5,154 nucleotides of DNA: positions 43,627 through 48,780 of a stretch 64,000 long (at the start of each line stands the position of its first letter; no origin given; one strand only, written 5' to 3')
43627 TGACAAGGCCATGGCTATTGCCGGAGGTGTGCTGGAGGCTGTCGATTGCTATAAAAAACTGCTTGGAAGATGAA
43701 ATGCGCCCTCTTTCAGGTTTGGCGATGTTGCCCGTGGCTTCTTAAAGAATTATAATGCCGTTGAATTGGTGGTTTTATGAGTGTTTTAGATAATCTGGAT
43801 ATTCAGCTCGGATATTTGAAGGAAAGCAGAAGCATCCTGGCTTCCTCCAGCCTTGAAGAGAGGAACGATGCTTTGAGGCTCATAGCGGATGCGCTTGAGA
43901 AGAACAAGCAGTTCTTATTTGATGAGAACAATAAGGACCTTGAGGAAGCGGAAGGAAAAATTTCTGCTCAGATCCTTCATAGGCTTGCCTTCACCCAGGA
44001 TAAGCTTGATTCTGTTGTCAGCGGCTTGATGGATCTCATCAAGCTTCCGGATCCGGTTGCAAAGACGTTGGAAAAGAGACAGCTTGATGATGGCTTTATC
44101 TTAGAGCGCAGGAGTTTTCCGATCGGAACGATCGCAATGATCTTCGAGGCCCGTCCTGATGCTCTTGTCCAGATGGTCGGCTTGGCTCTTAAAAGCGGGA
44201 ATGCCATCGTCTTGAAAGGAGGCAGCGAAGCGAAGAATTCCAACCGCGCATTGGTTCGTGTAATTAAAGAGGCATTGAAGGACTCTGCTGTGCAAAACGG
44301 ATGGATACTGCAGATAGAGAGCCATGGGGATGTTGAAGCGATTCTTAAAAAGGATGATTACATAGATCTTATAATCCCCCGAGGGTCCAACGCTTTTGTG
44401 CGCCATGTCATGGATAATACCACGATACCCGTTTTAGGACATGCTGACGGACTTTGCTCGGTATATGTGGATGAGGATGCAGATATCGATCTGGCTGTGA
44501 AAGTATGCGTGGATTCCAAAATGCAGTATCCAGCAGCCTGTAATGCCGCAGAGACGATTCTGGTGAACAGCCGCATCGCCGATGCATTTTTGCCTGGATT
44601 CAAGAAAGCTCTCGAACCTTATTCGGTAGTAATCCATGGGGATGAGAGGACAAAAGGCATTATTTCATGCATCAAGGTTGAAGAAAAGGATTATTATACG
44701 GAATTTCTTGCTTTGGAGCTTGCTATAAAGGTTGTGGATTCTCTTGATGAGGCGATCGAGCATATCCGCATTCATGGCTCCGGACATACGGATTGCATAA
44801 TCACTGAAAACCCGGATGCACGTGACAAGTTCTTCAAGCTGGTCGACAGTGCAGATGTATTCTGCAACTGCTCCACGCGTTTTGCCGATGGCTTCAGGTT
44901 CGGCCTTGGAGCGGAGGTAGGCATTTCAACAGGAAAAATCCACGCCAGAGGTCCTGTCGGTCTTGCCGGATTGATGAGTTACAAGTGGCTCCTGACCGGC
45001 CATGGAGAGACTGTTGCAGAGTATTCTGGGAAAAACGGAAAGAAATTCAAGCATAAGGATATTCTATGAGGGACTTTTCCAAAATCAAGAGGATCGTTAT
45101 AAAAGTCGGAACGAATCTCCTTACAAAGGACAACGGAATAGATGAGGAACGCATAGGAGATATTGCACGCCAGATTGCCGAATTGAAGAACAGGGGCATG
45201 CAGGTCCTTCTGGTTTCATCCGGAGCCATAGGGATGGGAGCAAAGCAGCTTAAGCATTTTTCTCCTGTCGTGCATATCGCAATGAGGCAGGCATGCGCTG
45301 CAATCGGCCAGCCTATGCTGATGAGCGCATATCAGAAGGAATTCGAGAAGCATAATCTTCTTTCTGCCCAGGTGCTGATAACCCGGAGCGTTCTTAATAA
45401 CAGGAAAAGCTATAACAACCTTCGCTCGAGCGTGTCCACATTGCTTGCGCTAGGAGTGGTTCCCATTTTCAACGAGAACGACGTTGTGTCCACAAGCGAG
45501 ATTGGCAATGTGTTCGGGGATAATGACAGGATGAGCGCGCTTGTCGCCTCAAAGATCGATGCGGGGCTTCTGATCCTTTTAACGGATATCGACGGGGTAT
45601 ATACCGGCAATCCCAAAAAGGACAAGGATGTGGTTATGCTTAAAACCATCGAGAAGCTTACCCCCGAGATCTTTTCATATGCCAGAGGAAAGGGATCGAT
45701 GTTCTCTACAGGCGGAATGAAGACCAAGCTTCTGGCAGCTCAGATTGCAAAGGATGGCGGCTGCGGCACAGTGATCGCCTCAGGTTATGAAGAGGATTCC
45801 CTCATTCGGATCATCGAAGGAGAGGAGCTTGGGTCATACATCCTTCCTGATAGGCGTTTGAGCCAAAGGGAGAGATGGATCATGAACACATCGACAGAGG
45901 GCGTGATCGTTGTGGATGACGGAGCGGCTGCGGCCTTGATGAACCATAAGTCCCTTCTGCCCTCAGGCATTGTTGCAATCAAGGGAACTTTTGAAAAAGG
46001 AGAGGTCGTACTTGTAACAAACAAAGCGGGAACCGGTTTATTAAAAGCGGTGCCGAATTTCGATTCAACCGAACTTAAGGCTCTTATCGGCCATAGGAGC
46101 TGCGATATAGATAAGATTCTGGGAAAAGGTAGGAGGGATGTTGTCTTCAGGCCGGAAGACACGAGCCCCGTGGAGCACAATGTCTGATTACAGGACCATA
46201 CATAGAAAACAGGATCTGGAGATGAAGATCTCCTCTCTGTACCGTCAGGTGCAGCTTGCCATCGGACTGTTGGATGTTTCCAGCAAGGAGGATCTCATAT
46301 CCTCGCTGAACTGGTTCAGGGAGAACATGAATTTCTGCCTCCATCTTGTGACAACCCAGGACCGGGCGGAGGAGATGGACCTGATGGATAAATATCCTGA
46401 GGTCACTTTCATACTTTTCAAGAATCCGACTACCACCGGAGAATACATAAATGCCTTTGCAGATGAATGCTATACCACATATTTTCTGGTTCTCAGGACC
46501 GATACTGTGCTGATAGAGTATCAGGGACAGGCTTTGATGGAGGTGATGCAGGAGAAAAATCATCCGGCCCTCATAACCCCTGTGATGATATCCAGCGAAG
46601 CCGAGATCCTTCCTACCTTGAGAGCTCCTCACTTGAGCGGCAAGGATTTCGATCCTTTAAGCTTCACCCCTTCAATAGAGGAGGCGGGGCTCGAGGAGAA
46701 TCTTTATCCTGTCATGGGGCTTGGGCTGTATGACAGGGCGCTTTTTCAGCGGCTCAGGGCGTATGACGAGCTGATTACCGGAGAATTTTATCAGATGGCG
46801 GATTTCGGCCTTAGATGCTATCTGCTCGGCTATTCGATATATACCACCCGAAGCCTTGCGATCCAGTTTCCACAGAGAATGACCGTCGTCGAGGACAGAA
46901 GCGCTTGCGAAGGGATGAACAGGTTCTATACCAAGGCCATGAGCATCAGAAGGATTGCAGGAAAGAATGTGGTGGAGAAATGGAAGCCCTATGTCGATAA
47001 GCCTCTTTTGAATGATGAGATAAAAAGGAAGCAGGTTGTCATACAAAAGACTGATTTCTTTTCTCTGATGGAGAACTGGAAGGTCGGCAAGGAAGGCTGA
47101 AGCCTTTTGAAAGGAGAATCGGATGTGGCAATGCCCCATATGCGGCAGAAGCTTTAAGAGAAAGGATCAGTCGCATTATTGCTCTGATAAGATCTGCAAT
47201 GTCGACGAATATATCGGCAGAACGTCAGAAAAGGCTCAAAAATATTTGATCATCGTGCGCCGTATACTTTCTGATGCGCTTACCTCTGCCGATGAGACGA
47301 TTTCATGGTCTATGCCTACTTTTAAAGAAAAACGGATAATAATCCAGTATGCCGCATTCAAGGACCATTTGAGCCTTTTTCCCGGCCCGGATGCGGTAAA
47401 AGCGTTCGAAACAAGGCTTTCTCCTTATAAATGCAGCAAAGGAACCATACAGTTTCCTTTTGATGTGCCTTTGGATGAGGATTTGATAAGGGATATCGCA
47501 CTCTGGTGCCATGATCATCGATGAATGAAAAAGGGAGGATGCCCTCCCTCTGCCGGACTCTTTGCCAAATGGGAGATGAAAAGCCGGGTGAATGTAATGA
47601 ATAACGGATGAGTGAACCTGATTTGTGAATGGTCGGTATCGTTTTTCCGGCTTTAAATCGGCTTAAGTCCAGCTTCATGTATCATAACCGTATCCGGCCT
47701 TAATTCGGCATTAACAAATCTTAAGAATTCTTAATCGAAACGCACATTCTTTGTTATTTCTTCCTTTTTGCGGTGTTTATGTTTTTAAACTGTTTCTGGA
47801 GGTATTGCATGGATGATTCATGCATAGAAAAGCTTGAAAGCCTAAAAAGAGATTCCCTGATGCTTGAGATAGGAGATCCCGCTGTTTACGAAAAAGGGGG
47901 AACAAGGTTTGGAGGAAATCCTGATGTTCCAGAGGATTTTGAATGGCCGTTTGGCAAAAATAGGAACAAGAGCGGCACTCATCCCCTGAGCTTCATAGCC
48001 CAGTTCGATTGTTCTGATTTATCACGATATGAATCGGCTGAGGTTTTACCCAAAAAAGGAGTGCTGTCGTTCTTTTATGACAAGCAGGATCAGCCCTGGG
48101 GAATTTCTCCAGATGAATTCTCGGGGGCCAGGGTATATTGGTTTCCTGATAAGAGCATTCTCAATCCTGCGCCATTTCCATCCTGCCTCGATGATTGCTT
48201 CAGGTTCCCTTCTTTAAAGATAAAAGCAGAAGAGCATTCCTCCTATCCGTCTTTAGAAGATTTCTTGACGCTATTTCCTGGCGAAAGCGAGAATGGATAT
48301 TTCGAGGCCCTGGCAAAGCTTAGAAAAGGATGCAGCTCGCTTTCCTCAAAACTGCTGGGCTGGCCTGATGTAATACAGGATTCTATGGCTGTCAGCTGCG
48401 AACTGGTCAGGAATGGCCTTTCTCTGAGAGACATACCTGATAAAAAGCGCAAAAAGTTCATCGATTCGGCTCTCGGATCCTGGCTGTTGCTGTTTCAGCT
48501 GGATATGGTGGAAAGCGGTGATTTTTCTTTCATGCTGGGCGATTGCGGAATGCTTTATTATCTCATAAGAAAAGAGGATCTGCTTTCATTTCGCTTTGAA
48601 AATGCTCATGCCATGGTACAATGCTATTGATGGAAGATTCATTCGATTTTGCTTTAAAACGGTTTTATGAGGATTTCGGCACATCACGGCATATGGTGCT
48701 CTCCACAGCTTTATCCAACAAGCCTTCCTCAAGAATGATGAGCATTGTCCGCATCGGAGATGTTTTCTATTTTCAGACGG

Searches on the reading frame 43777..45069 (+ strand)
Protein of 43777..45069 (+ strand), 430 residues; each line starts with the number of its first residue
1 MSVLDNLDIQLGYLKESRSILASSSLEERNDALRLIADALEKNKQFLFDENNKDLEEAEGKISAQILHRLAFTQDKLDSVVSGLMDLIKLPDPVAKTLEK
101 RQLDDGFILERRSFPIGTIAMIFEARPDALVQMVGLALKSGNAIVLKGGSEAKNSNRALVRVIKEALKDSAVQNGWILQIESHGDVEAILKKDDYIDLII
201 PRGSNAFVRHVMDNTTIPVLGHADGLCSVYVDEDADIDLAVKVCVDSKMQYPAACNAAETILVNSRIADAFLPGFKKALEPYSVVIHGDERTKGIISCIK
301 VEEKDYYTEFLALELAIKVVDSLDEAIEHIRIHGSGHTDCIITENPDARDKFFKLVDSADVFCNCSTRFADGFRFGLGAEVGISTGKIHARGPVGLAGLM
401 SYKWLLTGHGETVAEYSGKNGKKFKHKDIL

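Call 7: search_protein_families(library=ncbifam, proteins=[window:43777-45069:+], max_evalue=0.00001)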
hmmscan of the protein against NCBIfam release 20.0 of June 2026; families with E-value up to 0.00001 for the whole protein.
window:43777-45069:+ (430 aa): 16 families
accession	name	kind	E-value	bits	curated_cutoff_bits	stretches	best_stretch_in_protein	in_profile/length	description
NF001221.0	PRK00197.1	equivalog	6.7e-149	496.1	289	1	14-413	14-417/418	glutamate-5-semialdehyde dehydrogenase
TIGR00407.1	proA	equivalog_domain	2.5e-141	471.1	317.45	1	15-403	2-398/398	glutamate-5-semialdehyde dehydrogenase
TIGR01092.1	P5CS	equivalog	8.3e-129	430.9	796.75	1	16-429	297-708/715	delta l-pyrroline-5-carboxylate synthetase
NF010378.0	PRK13805.1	equivalog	4.5e-15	54.5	951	1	136-278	133-276/872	bifunctional acetaldehyde-CoA/alcohol dehydrogenase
TIGR02518.1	EutH_ACDH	equivalog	1.6e-13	50.4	620.1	1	135-277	126-269/488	acetaldehyde dehydrogenase (acetylating)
NF047625.1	AcylSulfactDhSauS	equivalog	1.5e-12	47.1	600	1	116-274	103-263/464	acylating sulfoacetaldehyde dehydrogenase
NF040648.1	lactal_redase_Meth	equivalog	7e-12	45.1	650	1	100-272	115-291/463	lactaldehyde dehydrogenase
NF007497.0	PRK10090.1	equivalog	2.8e-11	42.9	500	1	132-281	161-311/480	aldehyde dehydrogenase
NF011927.0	PRK15398.1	subfamily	1.4e-08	33.8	403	1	104-276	119-293/465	aldehyde dehydrogenase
TIGR01780.1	SSADH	subfamily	3.2e-07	29.6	646.35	1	114-283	116-288/448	succinate-semialdehyde dehydrogenase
NF052305.1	DioxValDhHalo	equivalog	4.3e-07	29.2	750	1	115-275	141-304/483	2,5-dioxovalerate dehydrogenase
NF050084.1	pip_6_carb_DH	equivalog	1.3e-06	27.6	730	1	135-281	139-289/475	L-piperidine-6-carboxylate dehydrogenase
NF008415.0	PRK11241.1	equivalog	3e-06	26.2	828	1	114-284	145-318/482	NADP-dependent succinate-semialdehyde dehydrogenase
NF006915.0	PRK09406.1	equivalog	3.2e-06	26.3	730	0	131-290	141-300/457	NADP-dependent succinic semialdehyde dehydrogenase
NF047626.1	SulfactDhSafD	equivalog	9e-06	25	700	0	115-272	125-282/454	sulfoacetaldehyde dehydrogenase SafD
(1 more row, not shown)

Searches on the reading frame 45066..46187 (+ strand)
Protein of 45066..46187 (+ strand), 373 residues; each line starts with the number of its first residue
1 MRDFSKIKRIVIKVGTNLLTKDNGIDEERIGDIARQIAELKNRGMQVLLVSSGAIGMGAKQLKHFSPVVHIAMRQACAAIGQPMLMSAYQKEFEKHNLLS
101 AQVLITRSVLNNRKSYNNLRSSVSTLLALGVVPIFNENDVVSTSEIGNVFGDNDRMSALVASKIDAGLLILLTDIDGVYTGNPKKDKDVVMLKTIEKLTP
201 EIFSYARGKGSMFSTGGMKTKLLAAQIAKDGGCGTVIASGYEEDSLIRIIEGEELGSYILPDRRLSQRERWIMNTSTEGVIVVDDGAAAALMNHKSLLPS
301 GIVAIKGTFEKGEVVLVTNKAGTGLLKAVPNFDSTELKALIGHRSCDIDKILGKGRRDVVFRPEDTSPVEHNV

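Call 7: search_protein_families(library=ncbifam, proteins=[window:45066-46187:+], max_evalue=0.00001)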
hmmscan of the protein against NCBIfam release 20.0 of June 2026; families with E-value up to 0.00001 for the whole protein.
window:45066-46187:+ (373 aa): 12 families
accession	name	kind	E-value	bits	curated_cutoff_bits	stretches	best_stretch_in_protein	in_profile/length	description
TIGR01027.1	proB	equivalog_domain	5e-106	354.9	186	1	8-365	1-360/363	glutamate 5-kinase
TIGR01092.1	P5CS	equivalog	4.1e-50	170.7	796.75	1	6-265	6-279/715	delta l-pyrroline-5-carboxylate synthetase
NF040647.1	IPPK_Arch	equivalog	4.1e-15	55.8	120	1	10-256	1-256/259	isopentenyl phosphate kinase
TIGR02076.1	pyrH_arch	equivalog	6.3e-13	48.8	158.05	1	154-259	119-221/222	UMP kinase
TIGR02075.1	pyrH_bact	equivalog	9.6e-13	48.3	243.9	1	8-196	2-181/233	UMP kinase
NF010661.0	PRK14058.1-3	equivalog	2e-09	36.9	251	1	124-252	145-265/283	acetylglutamate/acetylaminoadipate kinase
TIGR00761.1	argB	equivalog_domain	1.7e-08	34.3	151.3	1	122-236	127-229/231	acetylglutamate kinase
NF010659.0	PRK14058.1-1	equivalog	6.8e-08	32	223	1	123-239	143-247/267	[LysW]-aminoadipate kinase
TIGR00746.1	arcC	equivalog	1.4e-07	30.9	358.25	1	130-237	190-289/309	carbamate kinase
NF009008.0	PRK12354.1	subfamily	1.8e-07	30.6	361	1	130-239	184-282/308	carbamate kinase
TIGR03684.1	arCOG00985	hypoth_equivalog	4.2e-07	29.9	120.6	1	277-327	71-122/154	arCOG04150 universal archaeal PUA-domain protein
NF000338.1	fomA_AB016934.1.gene6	equivalog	8.3e-06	25.1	550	0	10-237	6-232/266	fosfomycin resistance kinase FomA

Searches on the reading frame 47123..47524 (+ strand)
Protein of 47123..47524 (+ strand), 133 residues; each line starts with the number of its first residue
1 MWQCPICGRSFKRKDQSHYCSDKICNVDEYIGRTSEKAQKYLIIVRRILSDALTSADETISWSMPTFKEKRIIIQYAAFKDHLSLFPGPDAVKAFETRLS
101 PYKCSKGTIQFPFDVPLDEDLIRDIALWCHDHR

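Call 7: search_protein_families(library=ncbifam, proteins=[window:47123-47524:+], max_evalue=0.00001)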
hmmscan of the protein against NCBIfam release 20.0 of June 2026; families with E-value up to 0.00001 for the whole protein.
window:47123-47524:+ (133 aa): 0 families

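Call 39: search_protein_families(library=pfam, proteins=[window:47123-47524:+], max_evalue=0.01)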
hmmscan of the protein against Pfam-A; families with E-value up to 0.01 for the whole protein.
window:47123-47524:+ (133 aa): 2 families
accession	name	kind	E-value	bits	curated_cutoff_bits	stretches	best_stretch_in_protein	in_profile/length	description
PF08818.16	DUF1801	-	6.1e-11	43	27.2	1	44-125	7-80/85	Domain of unknown function (DU1801)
PF13913.12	zf-C2HC_2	-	0.003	17.6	27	0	3-12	4-13/25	zinc-finger of a C2HC-type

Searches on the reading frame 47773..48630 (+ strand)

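Call 7: search_protein_families(library=ncbifam, proteins=[window:47773-48630:+], max_evalue=0.00001)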
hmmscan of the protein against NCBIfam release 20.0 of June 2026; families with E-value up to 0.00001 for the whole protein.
window:47773-48630:+ (285 aa): 0 families

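Call 39: search_protein_families(library=pfam, proteins=[window:47773-48630:+], max_evalue=0.01)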
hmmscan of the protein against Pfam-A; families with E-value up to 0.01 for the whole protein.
window:47773-48630:+ (285 aa): 1 family
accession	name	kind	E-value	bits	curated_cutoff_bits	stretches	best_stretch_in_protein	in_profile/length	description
PF09234.15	DUF1963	-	8.1e-38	131.4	23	1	44-284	1-216/216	Domain of unknown function (DUF1963)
